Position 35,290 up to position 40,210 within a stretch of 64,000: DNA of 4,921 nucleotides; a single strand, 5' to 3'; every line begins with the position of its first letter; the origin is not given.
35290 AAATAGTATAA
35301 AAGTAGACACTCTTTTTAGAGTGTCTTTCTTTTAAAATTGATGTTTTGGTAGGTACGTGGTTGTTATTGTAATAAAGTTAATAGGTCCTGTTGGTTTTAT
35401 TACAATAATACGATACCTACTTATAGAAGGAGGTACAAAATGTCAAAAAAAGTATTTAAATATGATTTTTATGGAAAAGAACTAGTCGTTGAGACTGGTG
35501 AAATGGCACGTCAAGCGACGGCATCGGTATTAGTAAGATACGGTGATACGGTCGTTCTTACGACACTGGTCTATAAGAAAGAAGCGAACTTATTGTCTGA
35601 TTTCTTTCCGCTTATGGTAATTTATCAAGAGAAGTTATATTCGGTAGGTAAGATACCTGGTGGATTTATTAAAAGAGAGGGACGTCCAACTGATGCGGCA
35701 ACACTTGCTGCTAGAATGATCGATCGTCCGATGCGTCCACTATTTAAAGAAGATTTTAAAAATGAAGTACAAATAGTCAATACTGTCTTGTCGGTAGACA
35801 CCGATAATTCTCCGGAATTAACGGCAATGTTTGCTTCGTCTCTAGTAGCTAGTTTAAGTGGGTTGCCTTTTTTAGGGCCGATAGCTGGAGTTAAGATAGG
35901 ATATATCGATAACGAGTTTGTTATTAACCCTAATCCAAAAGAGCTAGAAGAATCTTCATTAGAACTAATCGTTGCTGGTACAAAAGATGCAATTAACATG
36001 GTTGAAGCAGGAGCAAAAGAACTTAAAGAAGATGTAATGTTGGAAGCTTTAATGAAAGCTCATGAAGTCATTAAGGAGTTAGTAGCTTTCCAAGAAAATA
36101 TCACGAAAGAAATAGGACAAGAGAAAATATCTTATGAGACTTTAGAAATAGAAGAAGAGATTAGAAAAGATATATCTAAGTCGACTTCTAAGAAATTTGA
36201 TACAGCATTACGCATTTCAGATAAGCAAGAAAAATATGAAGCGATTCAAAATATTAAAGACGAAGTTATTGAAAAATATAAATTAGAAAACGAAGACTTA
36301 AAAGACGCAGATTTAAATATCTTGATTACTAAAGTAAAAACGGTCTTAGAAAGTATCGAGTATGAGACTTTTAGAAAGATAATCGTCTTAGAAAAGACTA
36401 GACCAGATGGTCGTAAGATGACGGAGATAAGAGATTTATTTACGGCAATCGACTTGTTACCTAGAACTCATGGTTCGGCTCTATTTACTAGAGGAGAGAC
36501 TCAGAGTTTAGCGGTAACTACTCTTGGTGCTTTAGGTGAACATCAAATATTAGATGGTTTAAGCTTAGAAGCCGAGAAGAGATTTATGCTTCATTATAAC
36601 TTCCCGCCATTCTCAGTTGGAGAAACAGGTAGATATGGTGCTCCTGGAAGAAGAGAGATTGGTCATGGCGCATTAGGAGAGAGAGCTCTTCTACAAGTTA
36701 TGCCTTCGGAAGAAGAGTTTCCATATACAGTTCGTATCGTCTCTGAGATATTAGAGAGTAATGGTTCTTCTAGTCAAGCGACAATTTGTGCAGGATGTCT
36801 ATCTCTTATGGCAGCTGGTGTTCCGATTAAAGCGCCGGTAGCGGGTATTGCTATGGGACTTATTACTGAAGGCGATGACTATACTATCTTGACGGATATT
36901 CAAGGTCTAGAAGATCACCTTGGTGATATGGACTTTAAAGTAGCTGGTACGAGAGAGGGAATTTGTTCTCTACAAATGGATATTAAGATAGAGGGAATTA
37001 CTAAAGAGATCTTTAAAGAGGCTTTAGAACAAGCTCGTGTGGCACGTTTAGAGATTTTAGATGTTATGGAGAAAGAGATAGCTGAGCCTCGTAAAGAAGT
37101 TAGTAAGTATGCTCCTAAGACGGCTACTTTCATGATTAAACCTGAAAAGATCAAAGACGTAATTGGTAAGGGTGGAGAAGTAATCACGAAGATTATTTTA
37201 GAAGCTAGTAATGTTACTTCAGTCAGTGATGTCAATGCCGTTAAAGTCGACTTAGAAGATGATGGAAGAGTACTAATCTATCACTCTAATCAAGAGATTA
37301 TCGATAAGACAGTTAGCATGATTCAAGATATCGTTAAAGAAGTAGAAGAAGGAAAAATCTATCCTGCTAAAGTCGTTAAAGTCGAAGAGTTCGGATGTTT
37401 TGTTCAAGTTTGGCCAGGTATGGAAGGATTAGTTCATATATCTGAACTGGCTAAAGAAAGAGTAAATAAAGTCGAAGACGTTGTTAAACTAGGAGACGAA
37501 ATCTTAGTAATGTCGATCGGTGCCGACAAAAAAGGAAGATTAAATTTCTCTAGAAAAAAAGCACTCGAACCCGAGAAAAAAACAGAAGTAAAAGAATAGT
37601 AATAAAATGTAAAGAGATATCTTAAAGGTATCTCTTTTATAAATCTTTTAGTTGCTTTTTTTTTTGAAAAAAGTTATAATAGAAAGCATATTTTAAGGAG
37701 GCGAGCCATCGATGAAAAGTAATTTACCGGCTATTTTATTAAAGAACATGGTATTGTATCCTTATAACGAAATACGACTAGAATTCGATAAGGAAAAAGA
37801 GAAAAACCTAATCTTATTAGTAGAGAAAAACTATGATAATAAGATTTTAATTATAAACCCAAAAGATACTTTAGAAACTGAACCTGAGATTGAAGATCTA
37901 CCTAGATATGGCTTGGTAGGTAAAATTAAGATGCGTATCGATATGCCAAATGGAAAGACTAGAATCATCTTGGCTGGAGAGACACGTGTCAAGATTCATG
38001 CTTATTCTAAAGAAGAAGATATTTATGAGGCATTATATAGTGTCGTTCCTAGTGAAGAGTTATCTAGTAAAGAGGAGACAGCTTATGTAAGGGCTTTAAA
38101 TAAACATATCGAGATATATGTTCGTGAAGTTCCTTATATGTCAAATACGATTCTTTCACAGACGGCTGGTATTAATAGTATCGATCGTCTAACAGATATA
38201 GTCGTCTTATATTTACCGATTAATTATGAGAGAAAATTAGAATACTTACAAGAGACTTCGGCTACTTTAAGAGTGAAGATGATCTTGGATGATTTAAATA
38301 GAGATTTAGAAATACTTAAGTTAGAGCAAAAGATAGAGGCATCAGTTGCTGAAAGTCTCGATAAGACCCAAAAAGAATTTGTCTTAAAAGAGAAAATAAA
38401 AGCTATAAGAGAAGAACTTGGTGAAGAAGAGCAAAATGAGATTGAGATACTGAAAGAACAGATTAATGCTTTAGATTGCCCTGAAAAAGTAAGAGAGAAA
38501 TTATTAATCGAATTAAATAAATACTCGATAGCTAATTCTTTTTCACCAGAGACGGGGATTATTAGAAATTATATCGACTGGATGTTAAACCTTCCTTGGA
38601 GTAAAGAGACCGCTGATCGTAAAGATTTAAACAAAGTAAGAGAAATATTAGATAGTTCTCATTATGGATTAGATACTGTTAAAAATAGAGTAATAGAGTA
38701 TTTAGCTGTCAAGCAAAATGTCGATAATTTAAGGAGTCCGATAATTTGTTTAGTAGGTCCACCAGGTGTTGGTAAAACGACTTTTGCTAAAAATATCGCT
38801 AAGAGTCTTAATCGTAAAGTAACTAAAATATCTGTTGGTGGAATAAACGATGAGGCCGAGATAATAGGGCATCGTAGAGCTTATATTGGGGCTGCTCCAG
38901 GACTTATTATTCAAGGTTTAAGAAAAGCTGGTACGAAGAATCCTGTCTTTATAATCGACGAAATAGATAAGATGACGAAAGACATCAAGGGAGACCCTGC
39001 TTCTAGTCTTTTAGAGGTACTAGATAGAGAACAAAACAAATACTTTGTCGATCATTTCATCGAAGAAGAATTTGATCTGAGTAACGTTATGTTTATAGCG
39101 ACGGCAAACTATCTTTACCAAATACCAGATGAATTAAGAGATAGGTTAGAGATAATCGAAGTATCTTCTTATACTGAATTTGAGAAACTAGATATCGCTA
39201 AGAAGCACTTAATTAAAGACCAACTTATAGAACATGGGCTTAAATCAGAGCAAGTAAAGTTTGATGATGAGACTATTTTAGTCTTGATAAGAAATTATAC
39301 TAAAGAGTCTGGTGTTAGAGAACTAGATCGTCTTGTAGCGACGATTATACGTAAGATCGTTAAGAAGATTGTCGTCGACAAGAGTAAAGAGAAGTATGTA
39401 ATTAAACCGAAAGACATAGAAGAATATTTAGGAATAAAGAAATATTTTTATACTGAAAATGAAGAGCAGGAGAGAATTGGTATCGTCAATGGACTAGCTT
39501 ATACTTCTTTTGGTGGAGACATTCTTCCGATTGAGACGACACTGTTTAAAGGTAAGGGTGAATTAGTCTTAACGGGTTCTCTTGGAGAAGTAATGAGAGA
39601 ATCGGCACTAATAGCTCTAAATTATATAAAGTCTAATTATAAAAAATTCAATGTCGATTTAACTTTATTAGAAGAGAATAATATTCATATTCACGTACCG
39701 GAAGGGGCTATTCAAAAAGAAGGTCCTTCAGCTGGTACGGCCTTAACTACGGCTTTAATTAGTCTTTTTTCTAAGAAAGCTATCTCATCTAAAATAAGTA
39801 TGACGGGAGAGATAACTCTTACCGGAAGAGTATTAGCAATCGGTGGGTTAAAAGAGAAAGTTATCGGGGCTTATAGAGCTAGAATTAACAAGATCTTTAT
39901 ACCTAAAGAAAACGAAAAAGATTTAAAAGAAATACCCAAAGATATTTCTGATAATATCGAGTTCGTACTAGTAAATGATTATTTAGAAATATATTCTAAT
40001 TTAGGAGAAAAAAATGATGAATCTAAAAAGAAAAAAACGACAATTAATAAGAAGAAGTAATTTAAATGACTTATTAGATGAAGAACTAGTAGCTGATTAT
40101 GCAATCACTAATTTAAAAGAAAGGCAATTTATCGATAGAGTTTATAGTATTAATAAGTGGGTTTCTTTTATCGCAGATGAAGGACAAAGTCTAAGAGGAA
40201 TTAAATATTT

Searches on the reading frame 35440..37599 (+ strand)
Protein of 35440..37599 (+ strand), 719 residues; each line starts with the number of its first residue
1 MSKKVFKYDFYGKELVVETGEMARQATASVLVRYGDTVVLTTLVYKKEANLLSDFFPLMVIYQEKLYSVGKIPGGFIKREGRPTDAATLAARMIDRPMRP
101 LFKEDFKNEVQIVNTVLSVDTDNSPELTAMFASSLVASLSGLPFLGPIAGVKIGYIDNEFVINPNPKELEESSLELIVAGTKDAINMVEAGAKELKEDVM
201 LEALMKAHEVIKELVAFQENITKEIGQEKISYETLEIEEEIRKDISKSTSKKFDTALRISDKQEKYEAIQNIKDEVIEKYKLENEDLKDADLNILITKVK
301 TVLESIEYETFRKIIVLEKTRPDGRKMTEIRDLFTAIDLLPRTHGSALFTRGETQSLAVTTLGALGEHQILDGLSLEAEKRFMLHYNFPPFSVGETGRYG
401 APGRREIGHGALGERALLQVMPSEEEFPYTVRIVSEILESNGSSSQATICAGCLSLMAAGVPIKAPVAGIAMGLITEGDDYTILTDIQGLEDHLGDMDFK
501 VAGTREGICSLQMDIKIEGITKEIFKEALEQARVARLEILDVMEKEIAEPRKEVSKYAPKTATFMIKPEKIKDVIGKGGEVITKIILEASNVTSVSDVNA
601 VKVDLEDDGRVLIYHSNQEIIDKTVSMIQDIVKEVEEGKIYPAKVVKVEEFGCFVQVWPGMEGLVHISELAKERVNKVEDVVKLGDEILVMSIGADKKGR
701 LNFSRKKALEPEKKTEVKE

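Call 20: search_protein_families(library=pfam, proteins=[window:35440-37599:+], max_evalue=0.01)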
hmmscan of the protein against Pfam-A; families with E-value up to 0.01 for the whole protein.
window:35440-37599:+ (719 aa): 6 families
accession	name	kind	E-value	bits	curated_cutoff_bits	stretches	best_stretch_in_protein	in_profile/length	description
PF01138.27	RNase_PH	-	5.1e-47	160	25.5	2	329-462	1-130/130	3' exoribonuclease family, domain 1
PF03725.20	RNase_PH_C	-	1e-24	86.7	20.8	2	146-209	1-66/67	3' exoribonuclease family, domain 2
PF03726.19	PNPase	-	6.2e-14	52.7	24.6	1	240-326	1-81/81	Polyribonucleotide nucleotidyltransferase, RNA binding domain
PF00575.29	S1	-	6.5e-14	52.5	22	1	635-706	2-74/74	S1 RNA binding domain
PF00013.35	KH_1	-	0.0015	18.7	21.5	1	561-593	1-32/66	KH domain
PF07650.23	KH_2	-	0.0096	16.2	22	1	552-604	13-69/78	KH domain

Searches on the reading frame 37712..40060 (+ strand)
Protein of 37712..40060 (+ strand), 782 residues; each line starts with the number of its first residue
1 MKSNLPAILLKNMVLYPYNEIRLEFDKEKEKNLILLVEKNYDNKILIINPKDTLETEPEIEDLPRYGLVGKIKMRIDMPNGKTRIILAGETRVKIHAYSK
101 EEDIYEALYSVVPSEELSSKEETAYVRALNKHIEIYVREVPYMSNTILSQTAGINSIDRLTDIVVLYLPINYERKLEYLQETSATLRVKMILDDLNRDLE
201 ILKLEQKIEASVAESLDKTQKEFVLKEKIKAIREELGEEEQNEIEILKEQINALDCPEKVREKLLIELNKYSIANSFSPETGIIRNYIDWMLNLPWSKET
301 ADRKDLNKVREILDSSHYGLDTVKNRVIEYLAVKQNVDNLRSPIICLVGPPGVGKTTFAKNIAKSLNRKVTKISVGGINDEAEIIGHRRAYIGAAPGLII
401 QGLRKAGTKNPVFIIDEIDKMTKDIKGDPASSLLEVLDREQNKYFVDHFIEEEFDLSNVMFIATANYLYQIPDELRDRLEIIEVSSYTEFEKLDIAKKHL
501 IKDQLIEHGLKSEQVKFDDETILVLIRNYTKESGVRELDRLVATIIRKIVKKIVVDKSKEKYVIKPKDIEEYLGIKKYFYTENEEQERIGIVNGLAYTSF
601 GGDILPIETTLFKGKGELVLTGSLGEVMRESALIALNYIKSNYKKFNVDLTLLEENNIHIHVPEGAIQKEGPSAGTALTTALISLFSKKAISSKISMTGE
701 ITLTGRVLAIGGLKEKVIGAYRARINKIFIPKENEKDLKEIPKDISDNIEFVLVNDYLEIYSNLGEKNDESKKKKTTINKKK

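Call 20: search_protein_families(library=pfam, proteins=[window:37712-40060:+], max_evalue=0.01)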
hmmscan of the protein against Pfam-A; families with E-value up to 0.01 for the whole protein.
window:37712-40060:+ (782 aa): 29 families (the best 25 are shown)
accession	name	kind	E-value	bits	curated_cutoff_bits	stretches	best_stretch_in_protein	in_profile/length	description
PF05362.19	Lon_C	-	4.1e-79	265.4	21.1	1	564-761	2-199/205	Lon protease (S16) C-terminal proteolytic domain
PF02190.22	LON_substr_bdg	-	2.4e-25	90.1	28.7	1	5-197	2-200/200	ATP-dependent protease La (LON) substrate-binding domain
PF00004.35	AAA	-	2.5e-25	89.9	21.2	1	345-483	1-127/131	ATPase family associated with various cellular activities (AAA)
PF22667.2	Lon_lid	-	4.1e-20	71.6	27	1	507-561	2-56/57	Lon protease AAA+ ATPase lid domain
PF07728.20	AAA_5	-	2e-11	44.5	22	1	345-478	2-138/139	AAA domain (dynein-related subfamily)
PF13401.12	AAA_22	-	8.1e-07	29.9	27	1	343-424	6-99/130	AAA domain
PF07724.20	AAA_2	-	2.4e-06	28.1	27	1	345-487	6-137/166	AAA domain (Cdc48 subfamily)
PF13173.12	AAA_14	-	5.2e-06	26.9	27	1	342-453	2-88/129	AAA domain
PF03266.21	NTPase_1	-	6.6e-06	26.5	23.9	1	345-378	2-33/168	NTPase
PF13541.12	ChlI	-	8.3e-06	26.1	27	1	607-734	1-121/121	Subunit ChlI of Mg-chelatase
PF13238.12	AAA_18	-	1.8e-05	25.7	29.4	1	345-479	1-108/128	AAA domain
PF20720.3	nSTAND3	-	6.8e-05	23.1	27.2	0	344-375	19-51/155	Novel STAND NTPase 3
PF05496.18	RuvB_N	-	9.8e-05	22.6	27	1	344-385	35-76/159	Holliday junction DNA helicase RuvB P-loop domain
PF00931.28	NB-ARC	-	0.00012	21.9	23.5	1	322-367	3-43/248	NB-ARC domain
PF00910.28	RNA_helicase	-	0.00018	22.4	21.5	1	345-424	1-64/105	RNA helicase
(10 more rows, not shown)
